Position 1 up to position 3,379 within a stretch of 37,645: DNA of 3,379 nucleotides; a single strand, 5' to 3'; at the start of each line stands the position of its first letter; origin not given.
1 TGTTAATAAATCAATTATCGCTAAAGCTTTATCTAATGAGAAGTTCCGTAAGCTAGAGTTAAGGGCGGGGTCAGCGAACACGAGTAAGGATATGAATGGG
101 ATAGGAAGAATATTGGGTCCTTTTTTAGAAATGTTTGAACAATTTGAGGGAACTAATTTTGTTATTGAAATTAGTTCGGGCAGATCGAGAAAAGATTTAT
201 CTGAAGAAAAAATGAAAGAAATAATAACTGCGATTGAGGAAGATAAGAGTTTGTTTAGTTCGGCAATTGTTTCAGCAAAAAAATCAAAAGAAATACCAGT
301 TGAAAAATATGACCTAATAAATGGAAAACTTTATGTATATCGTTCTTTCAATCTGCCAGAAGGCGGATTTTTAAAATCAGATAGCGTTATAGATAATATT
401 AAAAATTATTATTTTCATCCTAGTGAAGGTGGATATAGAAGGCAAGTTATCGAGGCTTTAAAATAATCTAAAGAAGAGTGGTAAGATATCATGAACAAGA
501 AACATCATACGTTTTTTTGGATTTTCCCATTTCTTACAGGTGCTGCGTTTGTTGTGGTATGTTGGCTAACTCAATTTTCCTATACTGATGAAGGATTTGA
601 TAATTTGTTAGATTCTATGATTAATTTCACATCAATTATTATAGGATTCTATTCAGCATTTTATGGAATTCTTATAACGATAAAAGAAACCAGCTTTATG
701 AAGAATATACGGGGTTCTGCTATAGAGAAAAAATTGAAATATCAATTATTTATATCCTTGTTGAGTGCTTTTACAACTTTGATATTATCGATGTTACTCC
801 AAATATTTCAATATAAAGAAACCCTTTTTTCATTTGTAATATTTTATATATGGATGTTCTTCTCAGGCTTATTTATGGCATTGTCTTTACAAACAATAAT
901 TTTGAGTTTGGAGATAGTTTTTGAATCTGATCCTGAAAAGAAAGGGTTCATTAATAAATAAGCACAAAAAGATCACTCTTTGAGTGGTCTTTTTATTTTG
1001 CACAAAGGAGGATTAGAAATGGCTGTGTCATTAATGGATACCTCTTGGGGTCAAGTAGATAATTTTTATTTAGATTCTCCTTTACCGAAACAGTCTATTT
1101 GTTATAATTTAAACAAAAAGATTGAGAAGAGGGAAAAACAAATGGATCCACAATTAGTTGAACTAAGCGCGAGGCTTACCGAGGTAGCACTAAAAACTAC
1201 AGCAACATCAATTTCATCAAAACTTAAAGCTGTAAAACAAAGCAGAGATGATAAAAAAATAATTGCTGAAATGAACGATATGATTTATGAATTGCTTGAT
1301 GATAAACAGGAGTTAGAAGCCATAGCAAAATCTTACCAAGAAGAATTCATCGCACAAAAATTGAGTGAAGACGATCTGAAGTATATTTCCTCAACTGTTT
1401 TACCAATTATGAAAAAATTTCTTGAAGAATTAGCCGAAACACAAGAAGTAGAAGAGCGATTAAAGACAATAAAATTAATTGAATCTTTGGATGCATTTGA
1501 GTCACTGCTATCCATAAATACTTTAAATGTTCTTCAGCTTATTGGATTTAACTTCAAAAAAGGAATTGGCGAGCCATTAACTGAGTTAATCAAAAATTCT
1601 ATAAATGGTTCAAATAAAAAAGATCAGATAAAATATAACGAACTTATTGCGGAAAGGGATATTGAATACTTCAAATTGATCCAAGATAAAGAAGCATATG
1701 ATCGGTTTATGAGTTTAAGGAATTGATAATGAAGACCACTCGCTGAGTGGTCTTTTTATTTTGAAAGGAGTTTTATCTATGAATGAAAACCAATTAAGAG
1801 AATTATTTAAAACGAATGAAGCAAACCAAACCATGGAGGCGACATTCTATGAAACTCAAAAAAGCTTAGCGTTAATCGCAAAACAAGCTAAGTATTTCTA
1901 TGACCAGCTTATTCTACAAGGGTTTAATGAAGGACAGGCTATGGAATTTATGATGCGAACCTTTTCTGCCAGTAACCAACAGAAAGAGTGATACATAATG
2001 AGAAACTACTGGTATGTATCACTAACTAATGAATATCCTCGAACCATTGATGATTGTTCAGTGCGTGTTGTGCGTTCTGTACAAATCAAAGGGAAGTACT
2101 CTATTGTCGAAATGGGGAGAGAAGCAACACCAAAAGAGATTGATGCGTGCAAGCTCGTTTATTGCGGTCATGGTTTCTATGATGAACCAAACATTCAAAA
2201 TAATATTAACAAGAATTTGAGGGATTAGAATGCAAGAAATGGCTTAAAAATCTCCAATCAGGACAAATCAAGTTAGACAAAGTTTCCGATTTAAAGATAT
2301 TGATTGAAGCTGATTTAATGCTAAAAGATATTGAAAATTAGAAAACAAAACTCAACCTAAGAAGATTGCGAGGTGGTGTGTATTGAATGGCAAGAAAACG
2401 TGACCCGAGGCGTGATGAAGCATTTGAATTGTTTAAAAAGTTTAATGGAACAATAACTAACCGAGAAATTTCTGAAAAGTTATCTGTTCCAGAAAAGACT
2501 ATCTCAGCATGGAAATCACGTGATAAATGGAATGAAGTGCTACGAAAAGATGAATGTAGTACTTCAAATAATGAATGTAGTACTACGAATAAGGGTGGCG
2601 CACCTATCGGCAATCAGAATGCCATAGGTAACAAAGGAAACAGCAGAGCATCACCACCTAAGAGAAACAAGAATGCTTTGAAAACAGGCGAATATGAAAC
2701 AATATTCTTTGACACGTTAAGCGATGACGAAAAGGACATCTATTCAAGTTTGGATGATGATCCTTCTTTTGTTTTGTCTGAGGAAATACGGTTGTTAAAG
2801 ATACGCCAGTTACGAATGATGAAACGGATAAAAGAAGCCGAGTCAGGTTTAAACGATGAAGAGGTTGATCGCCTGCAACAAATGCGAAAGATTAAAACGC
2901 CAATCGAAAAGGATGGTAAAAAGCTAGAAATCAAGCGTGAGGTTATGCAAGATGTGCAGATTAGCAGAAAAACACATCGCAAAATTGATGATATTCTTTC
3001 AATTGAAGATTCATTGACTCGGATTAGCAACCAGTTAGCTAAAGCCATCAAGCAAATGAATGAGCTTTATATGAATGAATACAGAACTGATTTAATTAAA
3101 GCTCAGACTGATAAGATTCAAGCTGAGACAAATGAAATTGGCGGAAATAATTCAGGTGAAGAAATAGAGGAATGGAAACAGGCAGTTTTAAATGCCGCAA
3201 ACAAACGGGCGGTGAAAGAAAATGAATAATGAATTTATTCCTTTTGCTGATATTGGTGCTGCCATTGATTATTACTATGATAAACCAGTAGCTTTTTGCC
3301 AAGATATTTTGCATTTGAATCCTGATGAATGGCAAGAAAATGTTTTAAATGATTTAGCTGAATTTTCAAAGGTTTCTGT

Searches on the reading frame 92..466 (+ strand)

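Call 83: search_protein_families(library=phrogs, proteins=[window:92-466:+], max_evalue=0.00001)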
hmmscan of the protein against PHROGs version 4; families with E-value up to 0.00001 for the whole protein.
window:92-466:+ (124 aa): 1 family
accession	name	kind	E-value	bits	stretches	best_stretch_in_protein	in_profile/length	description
phrog_10865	-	unknown function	2.6e-13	50.7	1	9-117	191-299/304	-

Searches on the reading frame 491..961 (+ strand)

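Call 83: search_protein_families(library=phrogs, proteins=[window:491-961:+], max_evalue=0.00001)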
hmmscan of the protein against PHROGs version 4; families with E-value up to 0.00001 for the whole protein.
window:491-961:+ (156 aa): 1 family
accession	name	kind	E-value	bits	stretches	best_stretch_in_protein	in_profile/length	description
phrog_17119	-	unknown function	3.1e-06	27.7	1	10-137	22-151/182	-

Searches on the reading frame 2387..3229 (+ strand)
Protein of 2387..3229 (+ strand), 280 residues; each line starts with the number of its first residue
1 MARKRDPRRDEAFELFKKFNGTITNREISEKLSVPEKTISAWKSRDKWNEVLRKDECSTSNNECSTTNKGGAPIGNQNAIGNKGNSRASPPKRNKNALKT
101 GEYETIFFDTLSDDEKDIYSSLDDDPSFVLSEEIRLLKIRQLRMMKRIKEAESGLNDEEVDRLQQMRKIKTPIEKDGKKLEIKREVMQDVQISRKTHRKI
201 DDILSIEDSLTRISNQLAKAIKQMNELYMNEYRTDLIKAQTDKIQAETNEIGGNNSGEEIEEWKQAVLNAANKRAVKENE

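Call 83: search_protein_families(library=phrogs, proteins=[window:2387-3229:+], max_evalue=0.00001)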
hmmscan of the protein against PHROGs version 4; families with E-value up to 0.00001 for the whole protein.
window:2387-3229:+ (280 aa): 4 families
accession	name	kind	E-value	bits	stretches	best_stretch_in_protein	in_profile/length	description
phrog_1889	-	head and packaging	5.1e-107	358.5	1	1-278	1-275/276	terminase small subunit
phrog_509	-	head and packaging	6e-25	89.2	1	3-123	2-109/238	terminase small subunit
phrog_2606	-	head and packaging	1.1e-10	42.4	1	1-68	1-67/310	terminase small subunit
phrog_4151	-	DNA, RNA and nucleotide metabolism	2e-06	28.7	0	4-231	5-146/154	DNA binding protein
